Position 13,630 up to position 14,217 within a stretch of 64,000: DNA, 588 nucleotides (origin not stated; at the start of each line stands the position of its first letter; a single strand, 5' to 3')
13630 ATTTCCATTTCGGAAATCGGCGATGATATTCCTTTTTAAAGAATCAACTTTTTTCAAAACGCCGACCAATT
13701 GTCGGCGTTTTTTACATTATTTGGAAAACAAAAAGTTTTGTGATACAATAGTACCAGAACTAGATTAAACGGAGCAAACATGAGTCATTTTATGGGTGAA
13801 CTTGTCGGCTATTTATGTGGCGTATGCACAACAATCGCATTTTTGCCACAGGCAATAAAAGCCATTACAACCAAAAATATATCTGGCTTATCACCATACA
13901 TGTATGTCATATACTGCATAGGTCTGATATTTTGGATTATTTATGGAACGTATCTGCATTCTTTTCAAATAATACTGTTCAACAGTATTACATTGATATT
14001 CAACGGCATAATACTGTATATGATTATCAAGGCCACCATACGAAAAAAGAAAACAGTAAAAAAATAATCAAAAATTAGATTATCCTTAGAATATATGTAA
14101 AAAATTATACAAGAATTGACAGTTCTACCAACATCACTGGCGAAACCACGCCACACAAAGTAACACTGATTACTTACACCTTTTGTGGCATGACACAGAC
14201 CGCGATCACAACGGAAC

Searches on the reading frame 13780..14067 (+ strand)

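Call 65: search_protein_families(library=pfam, proteins=[window:13780-14067:+], max_evalue=0.001)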
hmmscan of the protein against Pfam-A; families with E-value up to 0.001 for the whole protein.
window:13780-14067:+ (95 aa): 2 families
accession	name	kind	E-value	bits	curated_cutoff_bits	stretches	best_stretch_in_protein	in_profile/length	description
PF04193.19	PQ-loop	-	6.3e-11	42.3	22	1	6-57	2-53/61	PQ loop repeat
PF03083.21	MtN3_slv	-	1.2e-05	25.7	23.7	1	9-87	3-84/87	Sugar efflux transporter for intercellular exchange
